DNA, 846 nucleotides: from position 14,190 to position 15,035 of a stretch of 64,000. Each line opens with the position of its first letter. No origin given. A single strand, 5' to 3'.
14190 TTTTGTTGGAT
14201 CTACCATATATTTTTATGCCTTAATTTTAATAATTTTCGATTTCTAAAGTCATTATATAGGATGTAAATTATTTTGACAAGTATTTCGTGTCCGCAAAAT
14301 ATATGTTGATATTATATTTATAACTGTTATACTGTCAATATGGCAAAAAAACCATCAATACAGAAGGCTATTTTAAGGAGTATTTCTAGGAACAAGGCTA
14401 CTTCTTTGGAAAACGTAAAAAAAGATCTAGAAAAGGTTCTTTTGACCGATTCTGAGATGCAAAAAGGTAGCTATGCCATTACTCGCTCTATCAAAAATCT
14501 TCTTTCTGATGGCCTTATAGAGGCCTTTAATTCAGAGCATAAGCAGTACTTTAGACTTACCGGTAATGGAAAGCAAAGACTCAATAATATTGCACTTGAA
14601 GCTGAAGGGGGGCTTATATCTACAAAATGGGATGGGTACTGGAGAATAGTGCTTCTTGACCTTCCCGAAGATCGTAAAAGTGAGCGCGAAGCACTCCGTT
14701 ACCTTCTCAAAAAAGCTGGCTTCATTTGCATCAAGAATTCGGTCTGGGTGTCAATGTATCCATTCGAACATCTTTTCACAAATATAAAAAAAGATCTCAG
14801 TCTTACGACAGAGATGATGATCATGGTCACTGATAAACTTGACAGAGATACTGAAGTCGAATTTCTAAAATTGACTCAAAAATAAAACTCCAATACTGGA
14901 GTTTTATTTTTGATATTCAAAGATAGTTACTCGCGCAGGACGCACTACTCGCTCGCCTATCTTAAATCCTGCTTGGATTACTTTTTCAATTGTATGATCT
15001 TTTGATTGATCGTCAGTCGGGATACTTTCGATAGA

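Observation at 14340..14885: PaaX-like wHTH regulator embedded divergently inside the grpE-dnaK-dnaJ locus where hrcA is expected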

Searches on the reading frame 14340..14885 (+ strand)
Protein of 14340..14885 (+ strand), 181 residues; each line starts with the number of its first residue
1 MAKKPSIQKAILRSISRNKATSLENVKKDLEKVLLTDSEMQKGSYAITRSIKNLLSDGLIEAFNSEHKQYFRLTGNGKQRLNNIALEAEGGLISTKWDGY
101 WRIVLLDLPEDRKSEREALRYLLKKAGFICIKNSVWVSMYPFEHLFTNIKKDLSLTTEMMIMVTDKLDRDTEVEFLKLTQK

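Call 3: search_protein_families(library=pfam, proteins=[window:14340-14885:+], max_evalue=1)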
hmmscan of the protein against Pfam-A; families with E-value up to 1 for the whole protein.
window:14340-14885:+ (181 aa): 4 families
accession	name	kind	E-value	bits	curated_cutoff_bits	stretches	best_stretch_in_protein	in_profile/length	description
PF20803.2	PaaX_M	-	5.3e-19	68.5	24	1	95-171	2-78/83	PaaX protein central Cas2-like domain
PF20470.4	HTH_61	-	0.0016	19.2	24.3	1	4-61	34-92/92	Helix-turn-helix domain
PF14277.12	DUF4364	-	0.0024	18.1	26.9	1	23-84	9-73/162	Domain of unknown function (DUF4364)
PF03551.20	PadR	-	0.17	12.4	27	1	49-82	36-74/75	Transcriptional regulator PadR-like family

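Call 4: search_protein_families(library=ncbifam, proteins=[window:14340-14885:+], max_evalue=1)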
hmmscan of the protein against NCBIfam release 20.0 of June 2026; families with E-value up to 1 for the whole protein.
window:14340-14885:+ (181 aa): 2 families
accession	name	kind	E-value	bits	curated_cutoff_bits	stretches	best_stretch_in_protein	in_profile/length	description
TIGR02277.1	PaaX_trns_reg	equivalog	6.2e-09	35.8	264.55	1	46-157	36-140/279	phenylacetic acid degradation operon negative regulatory protein PaaX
TIGR01573.1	cas2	equivalog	0.013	15.7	24.5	1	102-139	3-41/96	CRISPR-associated endonuclease Cas2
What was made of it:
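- On PaaX (TIGR02277 equivalog; Pfam PaaX + PaaX_M + PaaX_C): 35.8 bits against 264.55 (call 4).
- On Cas2 (TIGR01573): 15.7 bits against 24.5 (call 4).
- Closest known: PaaX, the phenylacetyl-CoA-responsive repressor of the paa catabolon. Different: It scores 35.8 bits against the 264.55-bit TIGR02277 cut-off (call 4).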

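Call 11: find_homologous_proteins(query=window:14340-14885:+)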
Query window:14340-14885:+ (181 aa): 1849 proteins with E <= 0.001 among 2064 candidates; the best 120 are listed.
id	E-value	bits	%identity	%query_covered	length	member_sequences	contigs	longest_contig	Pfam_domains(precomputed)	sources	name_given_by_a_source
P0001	6.7e-112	389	100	100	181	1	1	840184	PF20803.3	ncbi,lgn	-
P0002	3.9e-96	337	87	98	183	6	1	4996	PF20803.3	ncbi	-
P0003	4.5e-96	337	83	99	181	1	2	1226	PF20803.3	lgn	-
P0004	9.2e-95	333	84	98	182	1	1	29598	PF20803.3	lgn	-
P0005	1.0e-93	330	83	98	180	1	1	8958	PF20803.3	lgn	-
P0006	2.6e-93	328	81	99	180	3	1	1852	PF20803.3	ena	-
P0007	2.9e-93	328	82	99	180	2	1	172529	PF20803.3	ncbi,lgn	-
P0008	1.3e-91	323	82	98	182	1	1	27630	PF20803.3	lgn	-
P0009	7.7e-90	317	81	99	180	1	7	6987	PF20803.3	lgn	-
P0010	4.2e-89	315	79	98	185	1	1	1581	PF20803.3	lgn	-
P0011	4.5e-89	314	79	98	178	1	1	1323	PF20803.3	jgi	jgi:DNA-binding transcriptional regulator PaaX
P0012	7.5e-88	310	78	99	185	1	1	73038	PF20803.3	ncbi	-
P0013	3.0e-87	309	77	100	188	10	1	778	PF20803.3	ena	-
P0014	2.3e-86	306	75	100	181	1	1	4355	PF20803.3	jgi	jgi:DNA-binding transcriptional regulator PaaX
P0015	3.1e-86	305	78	97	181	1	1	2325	PF20803.3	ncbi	-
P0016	4.3e-85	302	75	98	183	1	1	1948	PF20803.3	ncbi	-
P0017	2.7e-84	299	76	99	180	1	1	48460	PF20803.3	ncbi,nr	ncbi:MAG: hypothetical protein KGI58_02910 [Patescibacteria group bacterium]|nr:hypothetical protein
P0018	1.4e-83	297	74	99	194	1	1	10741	PF20803.3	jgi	-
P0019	1.9e-83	296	74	99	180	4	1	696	PF20803.3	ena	-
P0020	5.9e-83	295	72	99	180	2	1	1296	PF20803.3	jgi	jgi:DNA-binding transcriptional regulator PaaX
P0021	2.1e-82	293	71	100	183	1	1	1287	PF20803.3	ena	-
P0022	2.2e-82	293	75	98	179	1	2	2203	PF20803.3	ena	-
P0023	2.9e-82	292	73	99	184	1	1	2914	PF20803.3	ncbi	-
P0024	3.2e-82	292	71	99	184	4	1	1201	PF20803.3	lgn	-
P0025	8.3e-82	291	73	99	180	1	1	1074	PF20803.3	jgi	jgi:DNA-binding transcriptional regulator PaaX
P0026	2.1e-81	290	73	100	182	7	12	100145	PF20803.3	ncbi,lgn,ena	-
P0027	6.2e-81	288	71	100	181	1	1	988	PF20803.3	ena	-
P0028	9.1e-81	287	72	100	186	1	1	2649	PF20803.3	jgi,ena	-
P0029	4.2e-80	285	74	100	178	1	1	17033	PF20803.3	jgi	jgi:DNA-binding transcriptional regulator PaaX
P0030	4.5e-80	285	72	98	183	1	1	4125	PF20803.3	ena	-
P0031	5.5e-80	285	71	99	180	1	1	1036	PF20803.3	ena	-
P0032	6.1e-80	285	70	100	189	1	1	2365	PF20803.3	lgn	-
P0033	6.5e-80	285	71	99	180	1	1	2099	PF20803.3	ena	-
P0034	7.7e-80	284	71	99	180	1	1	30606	PF20803.3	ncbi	-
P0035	1.3e-79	284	69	99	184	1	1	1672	PF20803.3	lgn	-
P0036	1.6e-79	283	72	99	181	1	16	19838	PF20803.3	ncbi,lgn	-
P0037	2.6e-79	283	70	98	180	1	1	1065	PF20803.3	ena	-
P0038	2.9e-79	283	71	99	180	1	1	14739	PF20803.3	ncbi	-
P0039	3.1e-79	282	70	99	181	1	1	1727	PF20803.3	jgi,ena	-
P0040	3.9e-79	282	72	97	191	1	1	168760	PF20803.3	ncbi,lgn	-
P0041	4.0e-79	282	72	100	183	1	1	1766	PF20803.3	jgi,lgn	jgi:DNA-binding transcriptional regulator PaaX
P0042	5.8e-79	282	69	99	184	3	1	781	PF20803.3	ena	-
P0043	6.0e-79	282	69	99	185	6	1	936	PF20803.3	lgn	-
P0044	1.5e-78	280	68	99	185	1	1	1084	PF20803.3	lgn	-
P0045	1.6e-78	280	68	100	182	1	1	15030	PF20803.3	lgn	-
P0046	1.8e-78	280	68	99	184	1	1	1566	PF20803.3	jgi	jgi:DNA-binding transcriptional regulator PaaX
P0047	1.8e-78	280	69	97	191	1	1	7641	PF20803.3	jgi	jgi:hypothetical protein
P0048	1.9e-78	280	70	98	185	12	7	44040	PF20803.3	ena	-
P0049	2.6e-78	279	69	99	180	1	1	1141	PF20803.3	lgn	-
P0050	3.5e-78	279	69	97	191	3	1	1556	PF20803.3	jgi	jgi:DNA-binding PadR family transcriptional regulator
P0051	4.0e-78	279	68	100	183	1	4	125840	PF20803.3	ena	-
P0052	5.6e-78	278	72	99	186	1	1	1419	PF20803.3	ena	-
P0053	8.7e-78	278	67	99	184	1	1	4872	PF20803.3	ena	-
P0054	1.2e-77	277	69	99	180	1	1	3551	PF20803.3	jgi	-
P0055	1.2e-77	277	68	99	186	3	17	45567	PF20803.3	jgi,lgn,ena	-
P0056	1.3e-77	277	70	99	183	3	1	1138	PF20803.3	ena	-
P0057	1.5e-77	277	71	99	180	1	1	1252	PF20803.3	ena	-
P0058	1.8e-77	277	72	99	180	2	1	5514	PF20803.3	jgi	jgi:phenylacetic acid degradation operon negative regulatory protein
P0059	1.9e-77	277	69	99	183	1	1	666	PF20803.3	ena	-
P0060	2.1e-77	276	68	99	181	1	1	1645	PF20803.3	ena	-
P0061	2.6e-77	276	70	97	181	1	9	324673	PF20803.3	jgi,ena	-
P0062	2.7e-77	276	70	98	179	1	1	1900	PF20803.3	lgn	-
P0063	3.4e-77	276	68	99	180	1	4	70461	PF20803.3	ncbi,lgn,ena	-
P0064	4.0e-77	276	68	99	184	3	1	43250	PF20803.3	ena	-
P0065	7.5e-77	275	69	98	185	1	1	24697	PF20803.3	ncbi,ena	-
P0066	7.9e-77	275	67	99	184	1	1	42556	PF20803.3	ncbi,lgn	-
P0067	9.9e-77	274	68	99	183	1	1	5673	PF20803.3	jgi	jgi:DNA-binding transcriptional regulator PaaX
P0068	1.2e-76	274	67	99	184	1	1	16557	PF20803.3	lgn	-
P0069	2.7e-76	273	67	99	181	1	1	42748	PF20803.3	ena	-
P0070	3.0e-76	273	69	99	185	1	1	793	PF20803.3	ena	-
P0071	4.1e-76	272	69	99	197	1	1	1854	PF20803.3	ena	-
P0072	5.1e-76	272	68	98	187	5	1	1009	PF20803.3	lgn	-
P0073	5.3e-76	272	67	99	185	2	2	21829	PF20803.3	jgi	jgi:DNA-binding transcriptional regulator PaaX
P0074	5.8e-76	272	67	99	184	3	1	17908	PF20803.3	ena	-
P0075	6.5e-76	272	69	98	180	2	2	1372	PF20803.3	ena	-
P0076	6.6e-76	272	67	99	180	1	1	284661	PF20803.3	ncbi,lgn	-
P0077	7.1e-76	272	69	98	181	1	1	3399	PF20803.3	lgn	-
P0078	8.7e-76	271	69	98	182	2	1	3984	PF20803.3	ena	-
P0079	9.4e-76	271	69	98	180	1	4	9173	PF20803.3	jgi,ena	-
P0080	1.1e-75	271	67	99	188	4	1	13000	PF20803.3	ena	-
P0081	1.1e-75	271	69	99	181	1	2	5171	PF20803.3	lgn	-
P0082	1.2e-75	271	68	99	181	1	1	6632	PF20803.3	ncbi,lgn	-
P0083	1.2e-75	271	69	98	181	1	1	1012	PF20803.3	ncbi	-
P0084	1.3e-75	271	66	99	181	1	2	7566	PF20803.3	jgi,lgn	-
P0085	1.3e-75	271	68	99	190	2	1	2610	PF20803.3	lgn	-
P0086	1.4e-75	271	67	99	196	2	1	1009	PF20803.3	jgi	-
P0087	1.4e-75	271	68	99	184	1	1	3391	PF20803.3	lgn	-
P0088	1.6e-75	270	68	100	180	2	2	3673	PF20803.3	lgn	-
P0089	1.7e-75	270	66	99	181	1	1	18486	PF20803.3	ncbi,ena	-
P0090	1.9e-75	270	67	99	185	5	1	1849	PF20803.3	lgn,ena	-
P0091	2.2e-75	270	67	99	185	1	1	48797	PF20803.3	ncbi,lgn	-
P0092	2.7e-75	270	67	100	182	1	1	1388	PF20803.3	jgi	jgi:DNA-binding transcriptional regulator PaaX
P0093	3.1e-75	269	66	100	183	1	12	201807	PF20803.3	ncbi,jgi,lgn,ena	-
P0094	3.3e-75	269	68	98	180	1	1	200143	PF20803.3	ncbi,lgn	ncbi:MAG: hypothetical protein V4665_00625 [Patescibacteria group bacterium]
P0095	3.8e-75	269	67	99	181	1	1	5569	PF20803.3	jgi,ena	-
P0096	4.0e-75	269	66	99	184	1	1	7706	PF20803.3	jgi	-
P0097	4.1e-75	269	68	97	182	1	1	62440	PF20803.3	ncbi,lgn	-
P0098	5.7e-75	269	67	99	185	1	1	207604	PF20803.3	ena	-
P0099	7.1e-75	268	68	98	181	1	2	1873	PF20803.3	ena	-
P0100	7.7e-75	268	68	98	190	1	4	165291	PF20803.3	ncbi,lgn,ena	ncbi:MAG: hypothetical protein AAB477_03140 [Patescibacteria group bacterium]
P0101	8.7e-75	268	65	99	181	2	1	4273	PF20803.3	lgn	-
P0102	9.0e-75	268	66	100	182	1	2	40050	PF20803.3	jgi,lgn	-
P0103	1.1e-74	268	70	100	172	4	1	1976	PF20803.3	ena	-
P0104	1.1e-74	268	66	99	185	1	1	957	PF20803.3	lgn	-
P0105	1.2e-74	268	67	99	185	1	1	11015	PF20803.3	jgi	jgi:DNA-binding transcriptional regulator PaaX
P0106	1.4e-74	267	69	97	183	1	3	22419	PF20803.3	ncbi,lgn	-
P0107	2.0e-74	267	65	99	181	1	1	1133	PF20803.3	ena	-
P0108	2.0e-74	267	68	99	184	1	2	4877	PF20803.3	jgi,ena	jgi:DNA-binding transcriptional regulator PaaX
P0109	2.4e-74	267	69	93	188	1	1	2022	PF20803.3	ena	-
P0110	2.6e-74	266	65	99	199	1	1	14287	PF20803.3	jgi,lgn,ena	-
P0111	2.7e-74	266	68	97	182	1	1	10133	PF20803.3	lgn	-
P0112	5.5e-74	265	68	98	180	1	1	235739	PF20803.3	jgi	jgi:DNA-binding transcriptional regulator PaaX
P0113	6.7e-74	265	66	97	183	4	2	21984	PF20803.3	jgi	jgi:DNA-binding transcriptional regulator PaaX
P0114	1.1e-73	264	64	99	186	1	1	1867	PF20803.3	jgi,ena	-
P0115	1.2e-73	264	66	99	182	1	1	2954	PF20803.3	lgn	-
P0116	1.4e-73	264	64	99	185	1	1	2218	PF20803.3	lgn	-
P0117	2.2e-73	263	66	99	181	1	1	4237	PF20803.3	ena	-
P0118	2.4e-73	263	67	98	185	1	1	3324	PF20803.3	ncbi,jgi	jgi:DNA-binding transcriptional regulator PaaX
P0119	2.9e-73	263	67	100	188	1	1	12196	PF20803.3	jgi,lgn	-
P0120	3.4e-73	263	66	99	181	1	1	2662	PF20803.3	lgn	-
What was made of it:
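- Only 64 kb of a contig of about 840 kb was available (call 11).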

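Call 14: find_related_loci(query=A1, collection=genome_contigs, flank=5000)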
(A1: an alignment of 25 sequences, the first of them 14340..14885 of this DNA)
Query A1 (181 aa) in genome_contigs; peptide patterns used: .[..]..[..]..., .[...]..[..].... (x = any residue, [..] = any of these).
422 stretches matched a pattern; 239 encode a relative of the query (tblastn E <= 1e-3); the best 80 are kept; 80 distinct loci.
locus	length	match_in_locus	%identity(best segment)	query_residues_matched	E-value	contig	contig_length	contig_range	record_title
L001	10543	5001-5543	81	1-181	1e-99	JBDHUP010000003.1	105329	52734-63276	MAG: Candidatus Paceibacteria bacterium isolate AS-MESO-3CA.90 NODE_710_length_105329_cov_4.644235, whole genome shotgun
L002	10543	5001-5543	80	1-181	3e-97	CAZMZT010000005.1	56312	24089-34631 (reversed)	MAG TPA_asm: uncultured Candidatus Saccharibacteria bacterium isolate SRP286056_co1_104 genome assembly, contig: NODE_52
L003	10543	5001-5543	78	2-180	5e-95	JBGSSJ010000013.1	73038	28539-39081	MAG: Candidatus Paceibacteria bacterium isolate JTS-AC38 k141_2571259, whole genome shotgun sequence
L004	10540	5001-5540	76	1-180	3e-92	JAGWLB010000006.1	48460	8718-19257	MAG: Patescibacteria group bacterium isolate REEB175 contig-150_654, whole genome shotgun sequence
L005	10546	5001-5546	73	1-181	3e-88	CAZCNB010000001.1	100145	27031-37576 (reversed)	MAG TPA_asm: uncultured Candidatus Saccharibacteria bacterium isolate SRP135725_co1_330 genome assembly, contig: NODE_11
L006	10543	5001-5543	72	1-180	2e-86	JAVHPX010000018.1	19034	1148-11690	MAG: Candidatus Paceibacterota bacterium isolate WB01no19_32_21 NODE_1886_length_19034_cov_12.917804, whole genome shotg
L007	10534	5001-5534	72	1-178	2e-86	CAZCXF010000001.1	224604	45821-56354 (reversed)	MAG TPA_asm: uncultured Candidatus Saccharibacteria bacterium isolate SRP278252_co1_97 genome assembly, contig: NODE_33_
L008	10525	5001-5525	72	4-178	2e-85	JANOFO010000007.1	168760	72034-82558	MAG: Candidatus Paceibacterota bacterium isolate SOY_64_metabat_47 SOY_64_k141_3364227, whole genome shotgun sequence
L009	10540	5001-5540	69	1-179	4e-85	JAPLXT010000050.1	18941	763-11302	MAG: Candidatus Nomurabacteria bacterium isolate LacPavin_0920_WC57_MAG_35_7 LacPavin_0920_WC57_scaffold_751493, whole g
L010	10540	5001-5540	69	1-179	7e-85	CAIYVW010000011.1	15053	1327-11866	uncultured bacterium isolate AlinenLipids_bin-9791 genome assembly, contig: bin-9791:11/52, whole genome shotgun sequenc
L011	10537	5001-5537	68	3-180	5e-84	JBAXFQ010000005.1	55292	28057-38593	MAG: Candidatus Nomurabacteria bacterium isolate ELA275 MAG275_5, whole genome shotgun sequence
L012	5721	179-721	68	1-180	6e-84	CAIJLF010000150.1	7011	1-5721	uncultured bacterium isolate Kiruna_bin-11652 genome assembly, contig: bin-11652:150/157, whole genome shotgun sequence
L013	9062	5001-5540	67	1-179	1e-83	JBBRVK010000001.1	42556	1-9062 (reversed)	MAG: Candidatus Paceibacteria bacterium isolate La3_metabat2.146 La3_metabat2.146_K_311952_L_42556_cov_16.8918, whole ge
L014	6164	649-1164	70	1-181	2e-83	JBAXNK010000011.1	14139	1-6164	MAG: bacterium isolate ELA477 MAG477_11, whole genome shotgun sequence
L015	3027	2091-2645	67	4-180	6e-84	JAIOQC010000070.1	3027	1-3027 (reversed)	MAG: Candidatus Nomurabacteria bacterium isolate LakeFargette_0920_ALND_MAG_36_7 LacPavin_0920_ALND_scaffold_756924, who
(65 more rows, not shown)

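Call 34: predict_structure(alignment_id=A1)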
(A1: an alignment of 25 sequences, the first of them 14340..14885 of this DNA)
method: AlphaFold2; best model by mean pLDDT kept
length: 181 residues; sequences in the alignment: 25
mean_pLDDT: 58.8   pTM: 0.44
mean pLDDT of the five models: 58.8, 57.6, 57.2, 56.6, 54.6
residues with pLDDT >= 90: 6; 70-90: 59; 50-70: 27; < 50: 89
segments of 3 or more residues with pLDDT < 50: 1-4, 85-116, 118-167
pLDDT, mean of each block of 10 residues (from residue 1): 59 83 85 58 77 88 87 83 50 40 44 47 39 37 41 42 46 54 40
secondary structure, 60 per line:
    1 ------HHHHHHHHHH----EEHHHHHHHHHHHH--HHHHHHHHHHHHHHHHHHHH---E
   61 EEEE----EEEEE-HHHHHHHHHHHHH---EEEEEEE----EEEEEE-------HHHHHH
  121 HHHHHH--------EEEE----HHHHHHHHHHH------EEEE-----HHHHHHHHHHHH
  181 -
elements in order: H7-16 H23-34 H37-56 E60-64 E69-73 H75-87 E91-97 E102-107 H115-126 E135-138 H143-153 E160-163 H169-180
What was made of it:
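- Tried and rejected: The first AF2 run, on a shallow alignment, gave a poor C-terminal domain (pLDDT 58.8, call 34).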

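Call 35: search_protein_representatives(alignment_id=A1)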
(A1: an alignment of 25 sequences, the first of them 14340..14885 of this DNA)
Query: 25 sequences, 182 profile positions. Proteins with E-value up to 0.001 (for the whole library): 2871; up to 1e-10: 688; up to 1e-30: 17. The best 150 are listed.
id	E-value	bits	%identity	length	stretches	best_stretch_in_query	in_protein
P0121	1.8e-80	284.9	-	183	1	1-181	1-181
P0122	4.5e-62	225.0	-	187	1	3-180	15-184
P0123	8.9e-53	194.7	-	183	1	1-181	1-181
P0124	4.1e-51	189.3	-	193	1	3-175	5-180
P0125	6.5e-51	188.6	-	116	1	73-181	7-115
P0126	3.9e-49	182.8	-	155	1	60-181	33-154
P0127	9.0e-46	171.9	-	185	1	1-180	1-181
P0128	2.4e-45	170.5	-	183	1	1-177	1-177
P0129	5.2e-44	166.1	-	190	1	2-178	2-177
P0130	2.9e-42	160.5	-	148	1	2-118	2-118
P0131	1.3e-40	155.1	-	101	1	85-180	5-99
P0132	3.2e-39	150.5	-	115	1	83-170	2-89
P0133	9.5e-39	149.0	-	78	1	107-181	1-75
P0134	9.8e-38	145.7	-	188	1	3-179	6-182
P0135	1.8e-35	138.3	-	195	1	3-179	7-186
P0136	2.8e-34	134.4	-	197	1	2-177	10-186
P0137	3.0e-32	127.8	-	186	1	1-179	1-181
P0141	1.4e-28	115.8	-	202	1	4-179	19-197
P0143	8.4e-27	110.1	-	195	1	2-171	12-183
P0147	1.0e-25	106.5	-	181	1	5-173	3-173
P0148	1.4e-25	106.1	-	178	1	1-170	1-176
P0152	6.9e-23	97.3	-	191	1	3-171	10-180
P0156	6.4e-22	94.1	-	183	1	3-169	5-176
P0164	4.9e-21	91.3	-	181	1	5-173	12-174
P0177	2.8e-19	85.6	-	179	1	6-173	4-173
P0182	4.7e-19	84.8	-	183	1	1-172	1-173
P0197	2.0e-18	82.7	-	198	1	2-179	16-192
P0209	8.7e-18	80.7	-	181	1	26-177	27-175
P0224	3.1e-17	78.9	-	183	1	4-169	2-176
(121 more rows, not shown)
